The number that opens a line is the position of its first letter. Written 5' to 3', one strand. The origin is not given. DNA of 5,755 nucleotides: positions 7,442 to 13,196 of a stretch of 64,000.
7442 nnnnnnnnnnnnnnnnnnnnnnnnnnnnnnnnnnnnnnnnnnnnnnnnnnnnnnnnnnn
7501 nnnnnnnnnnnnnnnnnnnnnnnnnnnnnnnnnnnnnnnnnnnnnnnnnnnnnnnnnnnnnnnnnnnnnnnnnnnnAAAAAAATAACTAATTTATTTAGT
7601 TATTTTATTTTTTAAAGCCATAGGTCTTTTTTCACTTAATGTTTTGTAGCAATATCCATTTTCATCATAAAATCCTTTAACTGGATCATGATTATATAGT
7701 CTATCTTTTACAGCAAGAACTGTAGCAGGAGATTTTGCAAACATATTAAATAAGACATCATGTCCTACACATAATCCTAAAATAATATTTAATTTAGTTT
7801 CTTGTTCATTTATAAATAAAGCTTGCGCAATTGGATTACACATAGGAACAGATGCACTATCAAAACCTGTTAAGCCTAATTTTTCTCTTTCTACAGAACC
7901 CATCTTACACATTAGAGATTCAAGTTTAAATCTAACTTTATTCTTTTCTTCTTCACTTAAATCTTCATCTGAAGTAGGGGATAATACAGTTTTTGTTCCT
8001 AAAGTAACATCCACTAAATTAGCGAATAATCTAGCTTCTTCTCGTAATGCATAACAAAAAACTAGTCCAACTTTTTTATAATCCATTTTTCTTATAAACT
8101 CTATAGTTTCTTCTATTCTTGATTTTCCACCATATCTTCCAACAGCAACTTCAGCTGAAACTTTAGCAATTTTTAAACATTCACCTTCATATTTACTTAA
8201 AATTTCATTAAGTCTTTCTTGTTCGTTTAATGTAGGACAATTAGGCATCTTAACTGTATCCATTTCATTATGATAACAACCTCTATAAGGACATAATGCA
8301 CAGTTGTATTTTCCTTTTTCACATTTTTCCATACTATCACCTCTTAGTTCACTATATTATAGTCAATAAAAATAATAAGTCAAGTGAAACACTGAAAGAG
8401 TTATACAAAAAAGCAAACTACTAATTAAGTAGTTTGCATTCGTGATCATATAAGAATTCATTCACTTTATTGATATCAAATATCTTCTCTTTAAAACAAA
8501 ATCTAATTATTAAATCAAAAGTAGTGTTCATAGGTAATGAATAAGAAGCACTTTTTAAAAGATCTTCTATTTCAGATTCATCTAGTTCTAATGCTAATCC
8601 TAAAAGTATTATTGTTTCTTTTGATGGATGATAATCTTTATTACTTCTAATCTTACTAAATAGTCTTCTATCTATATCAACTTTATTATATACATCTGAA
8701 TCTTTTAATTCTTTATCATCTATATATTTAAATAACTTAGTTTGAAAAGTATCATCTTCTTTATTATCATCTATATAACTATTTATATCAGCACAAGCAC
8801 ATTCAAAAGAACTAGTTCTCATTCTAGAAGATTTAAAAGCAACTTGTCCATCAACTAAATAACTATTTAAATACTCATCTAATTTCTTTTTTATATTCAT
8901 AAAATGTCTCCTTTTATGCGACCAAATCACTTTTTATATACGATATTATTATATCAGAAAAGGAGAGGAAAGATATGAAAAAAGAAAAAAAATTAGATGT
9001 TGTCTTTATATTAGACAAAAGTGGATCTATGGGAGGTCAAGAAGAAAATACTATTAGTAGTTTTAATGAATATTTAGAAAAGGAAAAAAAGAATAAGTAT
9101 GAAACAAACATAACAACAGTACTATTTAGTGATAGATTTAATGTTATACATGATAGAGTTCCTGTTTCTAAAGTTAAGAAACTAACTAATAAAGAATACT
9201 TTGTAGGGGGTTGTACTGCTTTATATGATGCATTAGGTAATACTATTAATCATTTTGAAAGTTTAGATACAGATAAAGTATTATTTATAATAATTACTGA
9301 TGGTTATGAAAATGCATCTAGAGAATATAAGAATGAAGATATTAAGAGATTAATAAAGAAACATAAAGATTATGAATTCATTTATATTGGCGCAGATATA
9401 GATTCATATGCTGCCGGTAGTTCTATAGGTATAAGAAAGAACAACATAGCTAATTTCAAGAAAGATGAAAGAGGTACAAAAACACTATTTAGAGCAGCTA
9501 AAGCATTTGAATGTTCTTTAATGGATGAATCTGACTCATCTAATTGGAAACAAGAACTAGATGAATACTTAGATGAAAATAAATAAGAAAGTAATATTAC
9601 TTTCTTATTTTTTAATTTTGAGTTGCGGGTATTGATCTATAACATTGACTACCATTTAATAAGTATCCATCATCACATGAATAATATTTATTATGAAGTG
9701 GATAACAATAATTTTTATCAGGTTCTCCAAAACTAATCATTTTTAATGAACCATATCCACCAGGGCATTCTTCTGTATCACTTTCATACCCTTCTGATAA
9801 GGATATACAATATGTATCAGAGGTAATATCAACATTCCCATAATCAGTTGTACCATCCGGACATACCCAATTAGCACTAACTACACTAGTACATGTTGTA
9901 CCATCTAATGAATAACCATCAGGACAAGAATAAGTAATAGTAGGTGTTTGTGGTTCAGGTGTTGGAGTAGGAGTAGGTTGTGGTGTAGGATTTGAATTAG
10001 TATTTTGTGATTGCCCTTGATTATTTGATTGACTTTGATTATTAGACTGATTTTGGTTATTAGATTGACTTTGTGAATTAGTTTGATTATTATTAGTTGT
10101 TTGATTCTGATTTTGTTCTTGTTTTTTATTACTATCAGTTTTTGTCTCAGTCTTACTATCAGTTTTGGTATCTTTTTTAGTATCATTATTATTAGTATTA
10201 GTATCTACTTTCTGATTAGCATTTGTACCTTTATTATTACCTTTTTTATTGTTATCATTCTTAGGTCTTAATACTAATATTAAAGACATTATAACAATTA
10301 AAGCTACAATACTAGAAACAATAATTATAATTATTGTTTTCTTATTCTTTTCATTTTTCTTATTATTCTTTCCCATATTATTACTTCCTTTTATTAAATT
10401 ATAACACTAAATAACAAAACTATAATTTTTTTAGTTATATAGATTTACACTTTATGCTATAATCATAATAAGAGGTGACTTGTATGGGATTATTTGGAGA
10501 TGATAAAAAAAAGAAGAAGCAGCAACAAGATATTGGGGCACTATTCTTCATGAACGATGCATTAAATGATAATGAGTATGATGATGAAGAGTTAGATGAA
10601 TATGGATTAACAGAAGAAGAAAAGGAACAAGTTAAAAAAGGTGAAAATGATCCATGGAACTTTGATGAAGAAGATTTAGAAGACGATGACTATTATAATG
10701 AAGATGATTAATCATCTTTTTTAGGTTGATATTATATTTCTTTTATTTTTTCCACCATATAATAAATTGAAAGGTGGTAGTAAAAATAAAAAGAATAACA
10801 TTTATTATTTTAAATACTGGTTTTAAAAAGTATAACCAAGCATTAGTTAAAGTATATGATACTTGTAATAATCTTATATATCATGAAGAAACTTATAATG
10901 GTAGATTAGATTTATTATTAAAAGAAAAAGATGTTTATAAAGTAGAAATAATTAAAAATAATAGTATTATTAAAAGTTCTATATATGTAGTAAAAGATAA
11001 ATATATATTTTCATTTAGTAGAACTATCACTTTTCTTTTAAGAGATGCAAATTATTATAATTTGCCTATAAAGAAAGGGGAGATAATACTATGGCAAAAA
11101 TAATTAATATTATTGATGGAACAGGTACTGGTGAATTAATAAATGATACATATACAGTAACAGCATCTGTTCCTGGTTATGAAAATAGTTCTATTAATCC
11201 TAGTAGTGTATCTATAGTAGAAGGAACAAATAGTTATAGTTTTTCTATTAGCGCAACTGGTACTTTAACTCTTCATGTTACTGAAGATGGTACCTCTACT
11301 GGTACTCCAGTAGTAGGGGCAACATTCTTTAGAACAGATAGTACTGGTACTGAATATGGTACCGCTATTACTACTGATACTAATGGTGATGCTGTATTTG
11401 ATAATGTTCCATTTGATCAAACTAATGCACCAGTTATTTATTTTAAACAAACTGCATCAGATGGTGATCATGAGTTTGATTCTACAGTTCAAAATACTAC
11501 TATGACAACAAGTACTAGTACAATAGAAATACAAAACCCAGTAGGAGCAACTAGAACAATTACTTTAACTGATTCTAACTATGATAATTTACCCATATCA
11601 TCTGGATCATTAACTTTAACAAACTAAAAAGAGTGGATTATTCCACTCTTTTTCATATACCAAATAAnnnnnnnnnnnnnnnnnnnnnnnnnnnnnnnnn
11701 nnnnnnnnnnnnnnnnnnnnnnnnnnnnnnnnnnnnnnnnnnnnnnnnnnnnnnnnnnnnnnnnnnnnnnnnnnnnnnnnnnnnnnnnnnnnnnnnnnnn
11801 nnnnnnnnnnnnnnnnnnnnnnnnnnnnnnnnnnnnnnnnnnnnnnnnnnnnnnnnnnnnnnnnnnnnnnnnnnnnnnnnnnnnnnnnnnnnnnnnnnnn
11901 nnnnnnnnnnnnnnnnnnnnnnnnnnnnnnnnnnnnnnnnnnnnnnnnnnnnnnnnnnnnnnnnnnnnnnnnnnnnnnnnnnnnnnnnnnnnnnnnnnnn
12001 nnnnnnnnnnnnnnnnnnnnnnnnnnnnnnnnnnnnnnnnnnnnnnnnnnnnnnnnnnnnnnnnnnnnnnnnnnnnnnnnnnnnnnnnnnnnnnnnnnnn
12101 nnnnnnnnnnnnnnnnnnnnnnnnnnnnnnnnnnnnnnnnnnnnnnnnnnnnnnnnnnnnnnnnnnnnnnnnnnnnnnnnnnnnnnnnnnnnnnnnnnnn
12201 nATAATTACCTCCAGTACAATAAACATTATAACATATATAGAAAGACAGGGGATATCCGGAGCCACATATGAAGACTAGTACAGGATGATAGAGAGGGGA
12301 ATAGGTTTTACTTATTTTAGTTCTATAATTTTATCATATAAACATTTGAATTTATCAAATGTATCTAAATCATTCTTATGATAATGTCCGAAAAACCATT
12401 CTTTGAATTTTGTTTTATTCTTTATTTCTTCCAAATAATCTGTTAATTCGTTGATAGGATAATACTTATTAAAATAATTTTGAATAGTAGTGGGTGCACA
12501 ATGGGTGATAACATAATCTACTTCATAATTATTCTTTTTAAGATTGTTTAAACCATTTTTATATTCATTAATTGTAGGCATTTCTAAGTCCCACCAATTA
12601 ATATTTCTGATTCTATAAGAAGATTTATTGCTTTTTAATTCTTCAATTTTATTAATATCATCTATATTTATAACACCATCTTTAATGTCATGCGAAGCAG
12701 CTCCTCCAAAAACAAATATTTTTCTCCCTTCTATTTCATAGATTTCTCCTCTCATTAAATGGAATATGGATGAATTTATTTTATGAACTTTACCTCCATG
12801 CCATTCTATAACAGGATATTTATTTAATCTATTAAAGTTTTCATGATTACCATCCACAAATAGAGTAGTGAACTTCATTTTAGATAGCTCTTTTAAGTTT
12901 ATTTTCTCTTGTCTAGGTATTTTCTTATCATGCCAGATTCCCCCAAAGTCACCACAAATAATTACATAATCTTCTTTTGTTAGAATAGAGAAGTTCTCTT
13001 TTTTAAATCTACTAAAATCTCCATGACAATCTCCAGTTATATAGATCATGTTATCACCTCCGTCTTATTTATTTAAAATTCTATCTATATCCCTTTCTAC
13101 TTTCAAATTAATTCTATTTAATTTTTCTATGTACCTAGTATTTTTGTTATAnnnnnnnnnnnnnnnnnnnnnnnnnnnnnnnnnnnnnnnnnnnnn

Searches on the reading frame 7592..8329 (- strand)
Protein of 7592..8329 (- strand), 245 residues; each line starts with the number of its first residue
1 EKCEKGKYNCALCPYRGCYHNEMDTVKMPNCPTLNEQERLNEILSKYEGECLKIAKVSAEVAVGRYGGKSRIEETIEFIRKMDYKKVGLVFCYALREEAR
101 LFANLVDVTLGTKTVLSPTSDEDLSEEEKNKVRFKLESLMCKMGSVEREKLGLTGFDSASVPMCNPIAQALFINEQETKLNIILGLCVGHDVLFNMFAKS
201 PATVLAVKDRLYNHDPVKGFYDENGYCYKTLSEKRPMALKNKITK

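Call 44: search_protein_families(library=pfam, proteins=[window:7592-8329:-], max_evalue=0.001)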
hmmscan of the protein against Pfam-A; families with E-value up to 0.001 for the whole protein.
window:7592-8329:- (245 aa): 1 family
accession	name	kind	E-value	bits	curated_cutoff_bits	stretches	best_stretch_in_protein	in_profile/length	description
PF08901.16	DUF1847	-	2.8e-43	147.7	25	2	133-205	81-157/157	Protein of unknown function (DUF1847)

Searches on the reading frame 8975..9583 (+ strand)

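Call 44: search_protein_families(library=pfam, proteins=[window:8975-9583:+], max_evalue=0.001)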
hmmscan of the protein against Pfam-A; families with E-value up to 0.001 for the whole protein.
window:8975-9583:+ (203 aa): 3 families
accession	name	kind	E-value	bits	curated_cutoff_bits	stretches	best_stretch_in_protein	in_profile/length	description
PF00092.34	VWA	-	4.1e-08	34.1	23.8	1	8-156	1-155/174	von Willebrand factor type A domain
PF05762.20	VWA_CoxE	-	1.5e-06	28.2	26.4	1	3-127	53-176/222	VWA domain containing CoxE-like protein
PF13519.12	VWA_2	-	0.00038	21.5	27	1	9-110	1-106/107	von Willebrand factor type A domain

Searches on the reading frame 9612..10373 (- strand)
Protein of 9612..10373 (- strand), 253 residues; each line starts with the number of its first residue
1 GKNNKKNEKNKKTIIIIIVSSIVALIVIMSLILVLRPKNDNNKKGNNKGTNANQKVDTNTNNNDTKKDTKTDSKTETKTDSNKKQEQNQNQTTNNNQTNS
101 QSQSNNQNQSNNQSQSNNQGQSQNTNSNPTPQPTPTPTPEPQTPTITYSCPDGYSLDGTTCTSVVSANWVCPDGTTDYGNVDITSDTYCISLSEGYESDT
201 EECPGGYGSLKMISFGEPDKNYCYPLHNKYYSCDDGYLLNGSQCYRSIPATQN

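Call 44: search_protein_families(library=pfam, proteins=[window:9612-10373:-], max_evalue=0.001)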
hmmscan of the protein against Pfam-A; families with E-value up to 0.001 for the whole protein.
window:9612-10373:- (253 aa): 1 family
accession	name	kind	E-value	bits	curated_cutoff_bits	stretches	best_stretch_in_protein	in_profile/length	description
PF22251.1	PFF1_TM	-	0.00021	21.4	32.3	1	15-126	99-210/300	Vacuolar membrane protease, transmembrane domain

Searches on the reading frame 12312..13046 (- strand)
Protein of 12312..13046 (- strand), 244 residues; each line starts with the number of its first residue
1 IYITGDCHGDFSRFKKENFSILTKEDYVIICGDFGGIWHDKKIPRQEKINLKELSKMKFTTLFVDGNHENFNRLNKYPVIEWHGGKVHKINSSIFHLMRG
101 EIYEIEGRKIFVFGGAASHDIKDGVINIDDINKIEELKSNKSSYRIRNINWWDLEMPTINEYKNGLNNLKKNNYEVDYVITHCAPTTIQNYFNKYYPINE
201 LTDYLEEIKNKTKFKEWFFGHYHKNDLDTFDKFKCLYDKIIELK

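Call 16: search_protein_families(library=pfam, proteins=[window:12312-13046:-], max_evalue=0.001)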
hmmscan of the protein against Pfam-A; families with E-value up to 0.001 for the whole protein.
window:12312-13046:- (244 aa): 1 family
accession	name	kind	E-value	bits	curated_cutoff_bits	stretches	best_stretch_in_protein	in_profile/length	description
PF12850.12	Metallophos_2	-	0.00013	22.5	27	0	2-116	4-90/154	Calcineurin-like phosphoesterase superfamily domain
